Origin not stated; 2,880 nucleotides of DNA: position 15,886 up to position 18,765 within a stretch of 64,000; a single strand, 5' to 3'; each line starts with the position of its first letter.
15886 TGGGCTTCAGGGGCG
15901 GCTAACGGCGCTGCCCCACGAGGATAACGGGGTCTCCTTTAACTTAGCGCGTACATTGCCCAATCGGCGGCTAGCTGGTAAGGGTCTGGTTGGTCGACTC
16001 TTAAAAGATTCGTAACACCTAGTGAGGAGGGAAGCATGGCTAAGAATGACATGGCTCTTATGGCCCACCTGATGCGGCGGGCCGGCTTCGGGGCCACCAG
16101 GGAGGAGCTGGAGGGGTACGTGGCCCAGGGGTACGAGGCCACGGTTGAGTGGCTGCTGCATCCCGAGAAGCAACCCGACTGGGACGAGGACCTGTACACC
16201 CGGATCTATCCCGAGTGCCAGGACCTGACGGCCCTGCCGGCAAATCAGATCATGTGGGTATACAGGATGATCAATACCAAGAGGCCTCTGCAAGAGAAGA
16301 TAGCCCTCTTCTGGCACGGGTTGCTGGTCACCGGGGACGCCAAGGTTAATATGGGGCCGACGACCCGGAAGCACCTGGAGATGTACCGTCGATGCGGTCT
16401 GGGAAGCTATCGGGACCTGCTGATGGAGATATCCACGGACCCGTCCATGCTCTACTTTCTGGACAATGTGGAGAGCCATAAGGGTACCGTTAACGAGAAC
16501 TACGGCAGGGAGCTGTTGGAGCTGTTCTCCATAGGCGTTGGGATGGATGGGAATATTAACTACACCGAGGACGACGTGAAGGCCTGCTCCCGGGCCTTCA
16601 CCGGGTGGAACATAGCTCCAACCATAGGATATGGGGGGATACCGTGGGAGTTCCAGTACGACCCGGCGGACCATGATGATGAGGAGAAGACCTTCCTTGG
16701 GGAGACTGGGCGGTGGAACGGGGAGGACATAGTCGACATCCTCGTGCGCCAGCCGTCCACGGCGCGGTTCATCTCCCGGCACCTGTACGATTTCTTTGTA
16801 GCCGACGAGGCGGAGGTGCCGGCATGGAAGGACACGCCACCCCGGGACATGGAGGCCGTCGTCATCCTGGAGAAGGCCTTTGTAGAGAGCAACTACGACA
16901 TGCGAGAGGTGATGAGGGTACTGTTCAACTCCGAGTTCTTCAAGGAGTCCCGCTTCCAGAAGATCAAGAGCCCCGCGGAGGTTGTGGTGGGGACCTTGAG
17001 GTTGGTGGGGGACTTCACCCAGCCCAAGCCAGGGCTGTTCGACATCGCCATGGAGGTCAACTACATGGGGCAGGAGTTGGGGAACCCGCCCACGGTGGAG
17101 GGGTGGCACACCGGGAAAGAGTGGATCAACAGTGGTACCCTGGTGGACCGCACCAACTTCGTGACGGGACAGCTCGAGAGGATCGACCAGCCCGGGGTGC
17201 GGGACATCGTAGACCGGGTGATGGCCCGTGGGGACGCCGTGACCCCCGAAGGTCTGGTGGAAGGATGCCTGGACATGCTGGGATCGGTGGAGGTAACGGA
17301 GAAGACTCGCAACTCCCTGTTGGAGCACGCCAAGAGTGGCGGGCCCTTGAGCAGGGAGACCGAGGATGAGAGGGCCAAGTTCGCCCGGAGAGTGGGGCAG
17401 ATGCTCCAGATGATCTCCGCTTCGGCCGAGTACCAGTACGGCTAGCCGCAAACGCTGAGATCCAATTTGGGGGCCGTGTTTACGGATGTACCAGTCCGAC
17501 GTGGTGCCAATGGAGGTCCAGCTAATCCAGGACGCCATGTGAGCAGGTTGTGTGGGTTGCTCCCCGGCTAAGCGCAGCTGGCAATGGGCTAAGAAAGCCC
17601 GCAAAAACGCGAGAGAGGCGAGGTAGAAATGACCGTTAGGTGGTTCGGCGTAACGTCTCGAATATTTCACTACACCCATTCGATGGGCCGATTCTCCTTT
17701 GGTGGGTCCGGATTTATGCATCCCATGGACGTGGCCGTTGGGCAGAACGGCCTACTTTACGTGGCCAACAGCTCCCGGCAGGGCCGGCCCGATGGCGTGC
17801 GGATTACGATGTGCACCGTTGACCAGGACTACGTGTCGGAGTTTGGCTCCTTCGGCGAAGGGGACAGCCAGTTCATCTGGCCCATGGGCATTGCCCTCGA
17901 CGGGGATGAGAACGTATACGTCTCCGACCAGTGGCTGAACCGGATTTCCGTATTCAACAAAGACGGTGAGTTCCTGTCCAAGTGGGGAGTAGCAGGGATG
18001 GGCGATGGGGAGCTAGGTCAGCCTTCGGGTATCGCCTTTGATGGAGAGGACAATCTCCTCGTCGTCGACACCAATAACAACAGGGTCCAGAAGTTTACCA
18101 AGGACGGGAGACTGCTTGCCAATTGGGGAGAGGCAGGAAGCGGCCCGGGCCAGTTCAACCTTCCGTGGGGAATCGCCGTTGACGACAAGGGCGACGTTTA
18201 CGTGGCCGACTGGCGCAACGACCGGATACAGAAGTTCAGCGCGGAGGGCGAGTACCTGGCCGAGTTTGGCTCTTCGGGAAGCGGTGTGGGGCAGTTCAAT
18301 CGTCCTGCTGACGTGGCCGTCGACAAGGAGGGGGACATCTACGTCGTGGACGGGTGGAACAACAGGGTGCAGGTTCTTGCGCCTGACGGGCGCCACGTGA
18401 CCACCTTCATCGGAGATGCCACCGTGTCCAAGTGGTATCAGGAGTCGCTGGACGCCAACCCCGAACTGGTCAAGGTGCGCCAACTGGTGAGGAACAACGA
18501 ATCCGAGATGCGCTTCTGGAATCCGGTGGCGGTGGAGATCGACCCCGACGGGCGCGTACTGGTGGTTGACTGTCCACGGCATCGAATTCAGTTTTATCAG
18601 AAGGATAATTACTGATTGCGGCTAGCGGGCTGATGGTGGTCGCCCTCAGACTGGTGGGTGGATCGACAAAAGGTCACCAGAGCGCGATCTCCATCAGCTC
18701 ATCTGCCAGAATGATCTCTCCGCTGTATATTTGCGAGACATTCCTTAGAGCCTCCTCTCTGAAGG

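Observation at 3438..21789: Four amidohydrolase paralogs with a mosaic identity pattern: near-identical flanks around a divergent central cassette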

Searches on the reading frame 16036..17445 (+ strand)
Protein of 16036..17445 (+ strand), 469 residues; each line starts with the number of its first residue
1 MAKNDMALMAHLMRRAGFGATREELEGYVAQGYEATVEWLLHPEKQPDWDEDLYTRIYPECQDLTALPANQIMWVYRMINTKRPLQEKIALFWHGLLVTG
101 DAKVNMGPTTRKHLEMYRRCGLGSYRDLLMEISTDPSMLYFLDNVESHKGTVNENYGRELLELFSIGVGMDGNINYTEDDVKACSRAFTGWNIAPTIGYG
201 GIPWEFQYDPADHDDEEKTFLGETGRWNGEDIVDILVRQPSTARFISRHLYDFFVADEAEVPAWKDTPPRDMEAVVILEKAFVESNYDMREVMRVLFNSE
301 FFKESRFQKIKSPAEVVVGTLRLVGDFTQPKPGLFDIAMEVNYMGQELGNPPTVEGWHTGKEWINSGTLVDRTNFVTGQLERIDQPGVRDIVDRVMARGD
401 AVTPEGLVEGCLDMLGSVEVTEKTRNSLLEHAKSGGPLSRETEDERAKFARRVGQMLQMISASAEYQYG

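Call 61: search_protein_families(library=pfam, proteins=[window:16036-17445:+])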
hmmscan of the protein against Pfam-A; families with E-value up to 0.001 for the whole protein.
window:16036-17445:+ (469 aa): 1 family
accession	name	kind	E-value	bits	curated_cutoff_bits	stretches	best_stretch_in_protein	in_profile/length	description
PF08811.16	DUF1800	-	1.1e-98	331.6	26.1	1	11-468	1-419/419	Protein of unknown function (DUF1800)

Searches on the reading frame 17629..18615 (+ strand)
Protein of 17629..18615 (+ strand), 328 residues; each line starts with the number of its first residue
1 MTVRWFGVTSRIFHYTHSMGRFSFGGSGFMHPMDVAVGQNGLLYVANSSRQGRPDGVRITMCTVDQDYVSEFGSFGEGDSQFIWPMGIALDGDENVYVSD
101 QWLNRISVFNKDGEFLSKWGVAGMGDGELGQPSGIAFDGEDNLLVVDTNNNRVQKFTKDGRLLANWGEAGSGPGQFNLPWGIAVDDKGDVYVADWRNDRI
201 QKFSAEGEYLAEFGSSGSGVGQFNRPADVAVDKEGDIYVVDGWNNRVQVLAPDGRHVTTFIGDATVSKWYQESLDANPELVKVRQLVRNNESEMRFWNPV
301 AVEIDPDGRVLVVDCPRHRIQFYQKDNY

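Call 7: search_protein_families(library=pfam, proteins=[window:17629-18615:+])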
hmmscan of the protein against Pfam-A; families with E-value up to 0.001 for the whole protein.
window:17629-18615:+ (328 aa): 10 families
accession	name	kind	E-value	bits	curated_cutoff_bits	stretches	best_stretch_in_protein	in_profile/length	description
PF01436.27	NHL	-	1.2e-42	142.3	20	4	176-203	1-28/28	NHL repeat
PF17170.10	DUF5128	-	5.9e-17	62.3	22.9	3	189-246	55-113/321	6-bladed beta-propeller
PF08450.18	SGL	-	1.5e-11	44.8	26.3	1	34-166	90-220/246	SMP-30/Gluconolactonase/LRE-like region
PF06739.17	SBBP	-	1.6e-09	38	20.5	0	181-193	17-29/38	Beta-propeller repeat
PF25021.1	TEN_NHL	-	6.4e-09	35.7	27.1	0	222-265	140-180/357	Teneurin NHL domain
PF24684.1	Vgb_lyase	-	1.9e-07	30.6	50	1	83-240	139-281/290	Virginiamycin B lyase family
PF22701.2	Mala_s_1-like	-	7.9e-06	26.2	27.5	1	88-242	4-148/195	Mal s 1 allergenic protein-like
PF02393.21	US22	-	1.6e-05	25.4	35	0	167-203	68-105/124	US22 like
PF13449.12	Phytase-like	-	7.5e-05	23.2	27.6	0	181-213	72-104/284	Esterase-like activity of phytase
PF20067.5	SSL_N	-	0.0007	19.8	18.9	0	228-239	25-36/46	Strictosidine synthase-like, N-terminal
